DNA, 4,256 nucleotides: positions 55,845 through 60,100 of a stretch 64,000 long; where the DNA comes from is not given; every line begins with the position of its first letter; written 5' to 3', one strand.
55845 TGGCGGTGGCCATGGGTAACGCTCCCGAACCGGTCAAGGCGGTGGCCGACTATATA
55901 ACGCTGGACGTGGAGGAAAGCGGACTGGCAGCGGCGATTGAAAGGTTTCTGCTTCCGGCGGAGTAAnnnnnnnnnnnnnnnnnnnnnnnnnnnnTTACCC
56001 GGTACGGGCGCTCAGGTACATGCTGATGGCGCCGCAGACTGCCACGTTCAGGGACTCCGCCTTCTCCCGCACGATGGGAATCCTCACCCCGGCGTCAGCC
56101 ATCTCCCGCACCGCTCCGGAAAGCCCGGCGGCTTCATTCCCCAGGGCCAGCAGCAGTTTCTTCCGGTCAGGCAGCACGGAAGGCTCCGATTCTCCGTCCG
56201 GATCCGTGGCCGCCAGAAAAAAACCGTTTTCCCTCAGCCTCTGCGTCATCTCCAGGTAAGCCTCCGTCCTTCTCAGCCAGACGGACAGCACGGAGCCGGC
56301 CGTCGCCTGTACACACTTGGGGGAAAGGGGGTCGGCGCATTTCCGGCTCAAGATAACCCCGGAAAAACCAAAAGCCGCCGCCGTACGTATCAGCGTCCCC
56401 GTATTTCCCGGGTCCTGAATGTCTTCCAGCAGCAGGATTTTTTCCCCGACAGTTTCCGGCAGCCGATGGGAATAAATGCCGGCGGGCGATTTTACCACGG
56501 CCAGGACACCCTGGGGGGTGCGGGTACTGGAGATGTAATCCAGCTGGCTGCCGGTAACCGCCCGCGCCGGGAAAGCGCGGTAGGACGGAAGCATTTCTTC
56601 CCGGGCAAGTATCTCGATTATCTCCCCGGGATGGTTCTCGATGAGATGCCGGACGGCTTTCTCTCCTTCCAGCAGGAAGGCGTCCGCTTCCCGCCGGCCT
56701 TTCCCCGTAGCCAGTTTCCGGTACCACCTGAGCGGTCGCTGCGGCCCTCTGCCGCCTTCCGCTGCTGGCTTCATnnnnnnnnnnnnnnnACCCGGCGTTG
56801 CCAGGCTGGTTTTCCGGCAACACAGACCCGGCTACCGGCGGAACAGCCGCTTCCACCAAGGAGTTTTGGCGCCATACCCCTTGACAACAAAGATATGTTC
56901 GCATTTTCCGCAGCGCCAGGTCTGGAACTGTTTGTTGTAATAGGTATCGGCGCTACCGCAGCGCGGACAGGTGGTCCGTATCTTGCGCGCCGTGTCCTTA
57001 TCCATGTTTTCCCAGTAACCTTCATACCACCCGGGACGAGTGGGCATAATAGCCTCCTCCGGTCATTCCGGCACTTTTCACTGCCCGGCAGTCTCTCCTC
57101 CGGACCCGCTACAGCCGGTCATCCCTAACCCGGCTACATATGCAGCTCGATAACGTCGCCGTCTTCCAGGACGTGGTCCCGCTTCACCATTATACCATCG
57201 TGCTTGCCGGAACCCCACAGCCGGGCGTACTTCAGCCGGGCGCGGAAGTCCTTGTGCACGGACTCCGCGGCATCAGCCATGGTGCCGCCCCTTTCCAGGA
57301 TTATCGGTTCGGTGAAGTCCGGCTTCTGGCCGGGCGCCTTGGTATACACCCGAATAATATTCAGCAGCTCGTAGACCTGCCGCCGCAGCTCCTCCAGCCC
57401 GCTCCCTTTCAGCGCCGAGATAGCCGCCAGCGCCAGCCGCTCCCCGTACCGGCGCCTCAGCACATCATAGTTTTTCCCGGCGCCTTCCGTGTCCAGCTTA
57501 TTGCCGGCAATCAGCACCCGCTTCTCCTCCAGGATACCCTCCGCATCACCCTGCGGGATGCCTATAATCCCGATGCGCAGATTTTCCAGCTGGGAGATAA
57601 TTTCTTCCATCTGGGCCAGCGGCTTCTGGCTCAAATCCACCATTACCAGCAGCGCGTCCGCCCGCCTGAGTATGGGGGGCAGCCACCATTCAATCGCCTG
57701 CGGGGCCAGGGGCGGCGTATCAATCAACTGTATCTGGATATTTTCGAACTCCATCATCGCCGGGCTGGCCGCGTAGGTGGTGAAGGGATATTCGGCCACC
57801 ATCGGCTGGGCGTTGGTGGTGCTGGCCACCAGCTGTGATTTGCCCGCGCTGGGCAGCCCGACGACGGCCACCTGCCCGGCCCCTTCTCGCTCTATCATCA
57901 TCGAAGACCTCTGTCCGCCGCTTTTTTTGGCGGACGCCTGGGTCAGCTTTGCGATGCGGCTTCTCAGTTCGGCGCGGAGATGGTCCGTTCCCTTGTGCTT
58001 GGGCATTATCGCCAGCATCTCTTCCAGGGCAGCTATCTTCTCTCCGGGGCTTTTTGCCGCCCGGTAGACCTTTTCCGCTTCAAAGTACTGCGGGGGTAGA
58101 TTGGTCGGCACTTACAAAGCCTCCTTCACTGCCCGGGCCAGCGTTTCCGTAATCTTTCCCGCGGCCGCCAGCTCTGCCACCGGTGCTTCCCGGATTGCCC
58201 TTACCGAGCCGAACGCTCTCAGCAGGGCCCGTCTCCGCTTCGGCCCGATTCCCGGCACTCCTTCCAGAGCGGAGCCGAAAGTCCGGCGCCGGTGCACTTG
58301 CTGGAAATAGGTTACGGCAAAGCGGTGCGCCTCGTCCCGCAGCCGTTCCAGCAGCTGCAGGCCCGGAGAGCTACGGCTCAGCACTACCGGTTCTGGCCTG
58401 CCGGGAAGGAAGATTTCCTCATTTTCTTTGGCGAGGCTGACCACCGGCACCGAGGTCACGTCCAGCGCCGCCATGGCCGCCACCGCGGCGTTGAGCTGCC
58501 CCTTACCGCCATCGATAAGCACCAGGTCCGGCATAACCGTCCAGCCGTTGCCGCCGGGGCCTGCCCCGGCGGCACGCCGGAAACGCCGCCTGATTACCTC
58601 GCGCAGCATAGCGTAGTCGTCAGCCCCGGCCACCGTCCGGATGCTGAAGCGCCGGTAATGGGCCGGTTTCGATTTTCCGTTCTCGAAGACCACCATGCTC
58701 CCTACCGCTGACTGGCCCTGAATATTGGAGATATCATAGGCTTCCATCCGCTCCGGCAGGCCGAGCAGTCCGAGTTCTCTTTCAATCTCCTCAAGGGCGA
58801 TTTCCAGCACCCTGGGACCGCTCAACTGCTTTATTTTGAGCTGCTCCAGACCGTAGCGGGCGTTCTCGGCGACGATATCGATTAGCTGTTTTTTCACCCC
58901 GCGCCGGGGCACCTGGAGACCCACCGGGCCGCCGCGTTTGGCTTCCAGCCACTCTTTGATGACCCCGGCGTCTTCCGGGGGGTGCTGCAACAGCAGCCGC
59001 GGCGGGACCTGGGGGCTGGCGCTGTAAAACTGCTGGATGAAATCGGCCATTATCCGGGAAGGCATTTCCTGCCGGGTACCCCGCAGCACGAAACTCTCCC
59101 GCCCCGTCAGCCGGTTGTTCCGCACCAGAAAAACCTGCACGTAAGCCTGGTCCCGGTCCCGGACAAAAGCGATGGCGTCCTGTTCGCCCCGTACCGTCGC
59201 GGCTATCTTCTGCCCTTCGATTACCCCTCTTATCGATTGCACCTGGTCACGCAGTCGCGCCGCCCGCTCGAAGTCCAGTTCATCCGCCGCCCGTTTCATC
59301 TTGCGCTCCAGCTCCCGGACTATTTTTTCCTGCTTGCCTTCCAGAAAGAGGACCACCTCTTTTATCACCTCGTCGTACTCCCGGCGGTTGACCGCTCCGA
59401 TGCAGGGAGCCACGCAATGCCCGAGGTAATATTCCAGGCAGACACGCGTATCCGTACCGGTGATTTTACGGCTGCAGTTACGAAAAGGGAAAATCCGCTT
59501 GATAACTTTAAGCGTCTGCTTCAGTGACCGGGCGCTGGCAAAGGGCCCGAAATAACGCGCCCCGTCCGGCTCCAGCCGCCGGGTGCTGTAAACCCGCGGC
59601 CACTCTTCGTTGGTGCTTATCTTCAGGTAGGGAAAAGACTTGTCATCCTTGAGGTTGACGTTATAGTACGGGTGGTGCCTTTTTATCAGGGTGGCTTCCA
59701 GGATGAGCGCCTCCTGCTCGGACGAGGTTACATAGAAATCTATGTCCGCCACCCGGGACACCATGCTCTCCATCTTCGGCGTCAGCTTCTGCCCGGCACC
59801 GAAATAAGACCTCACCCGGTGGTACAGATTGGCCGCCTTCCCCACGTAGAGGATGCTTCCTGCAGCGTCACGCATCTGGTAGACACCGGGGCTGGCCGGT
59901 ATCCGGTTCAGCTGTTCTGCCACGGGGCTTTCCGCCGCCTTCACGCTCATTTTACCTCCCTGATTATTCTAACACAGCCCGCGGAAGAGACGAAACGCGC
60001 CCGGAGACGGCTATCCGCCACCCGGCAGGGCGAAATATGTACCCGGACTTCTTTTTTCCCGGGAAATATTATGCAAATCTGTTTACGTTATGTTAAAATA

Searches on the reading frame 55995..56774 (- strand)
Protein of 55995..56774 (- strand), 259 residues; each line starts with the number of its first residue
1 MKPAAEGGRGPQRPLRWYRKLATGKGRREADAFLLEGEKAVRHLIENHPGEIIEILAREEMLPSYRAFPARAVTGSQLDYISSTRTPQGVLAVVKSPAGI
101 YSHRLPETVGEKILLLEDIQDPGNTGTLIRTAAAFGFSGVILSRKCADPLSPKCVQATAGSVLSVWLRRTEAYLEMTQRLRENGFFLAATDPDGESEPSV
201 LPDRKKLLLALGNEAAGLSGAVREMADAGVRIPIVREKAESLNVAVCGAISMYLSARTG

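Call 15: search_protein_families(library=pfam, proteins=[window:55995-56774:-])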
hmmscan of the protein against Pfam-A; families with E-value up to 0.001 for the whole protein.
window:55995-56774:- (259 aa): 3 families
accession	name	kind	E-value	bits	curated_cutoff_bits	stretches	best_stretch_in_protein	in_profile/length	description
PF00588.24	SpoU_methylase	-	5.7e-32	111.2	29.7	1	113-253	3-142/142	SpoU rRNA Methylase family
PF22435.1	MRM3-like_sub_bind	-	2.3e-07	31.6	27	1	19-92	8-84/84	MRM3-like substrate binding domain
PF08032.17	SpoU_sub_bind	-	1.9e-05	25.3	22.8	1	34-97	1-73/76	RNA 2'-O ribose methyltransferase substrate binding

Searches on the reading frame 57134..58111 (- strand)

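Call 15: search_protein_families(library=pfam, proteins=[window:57134-58111:-])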
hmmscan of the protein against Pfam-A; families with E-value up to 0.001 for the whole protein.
window:57134-58111:- (325 aa): 3 families
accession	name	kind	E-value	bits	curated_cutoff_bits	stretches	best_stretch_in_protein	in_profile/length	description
PF01926.29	MMR_HSR1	-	1.9e-14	54.2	21.9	1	80-176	1-101/113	50S ribosome-binding GTPase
PF02824.27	TGS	-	6.6e-13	48.9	22.2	1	253-324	1-59/60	TGS domain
PF02421.24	FeoB_N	-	3.9e-06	26.9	27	1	80-133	2-55/156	Ferrous iron transport protein B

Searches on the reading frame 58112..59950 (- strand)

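Call 15: search_protein_families(library=pfam, proteins=[window:58112-59950:-])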
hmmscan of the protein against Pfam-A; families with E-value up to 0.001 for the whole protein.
window:58112-59950:- (612 aa): 6 families
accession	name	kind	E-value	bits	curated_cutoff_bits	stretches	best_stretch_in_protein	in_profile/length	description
PF08459.17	UvrC_RNaseH_dom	-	1.5e-52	178.1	22.3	1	392-546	3-159/159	UvrC RNAse H endonuclease domain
PF22920.2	UvrC_RNaseH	-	9.7e-32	109.8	24.3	1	257-370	2-115/116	UvrC Ribonuclease H-like domain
PF02151.25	UVR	-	2.5e-12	46.6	21.5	1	208-241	1-34/36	UvrB/uvrC motif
PF14520.12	HHH_5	-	1.8e-09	38.4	27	1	561-612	3-55/57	Helix-hairpin-helix domain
PF01541.30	GIY-YIG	-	1.5e-07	32.1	22.6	1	21-96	2-77/78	GIY-YIG catalytic domain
PF12826.13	HHH_2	-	0.00028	21.4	27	1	564-610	7-53/64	Helix-hairpin-helix motif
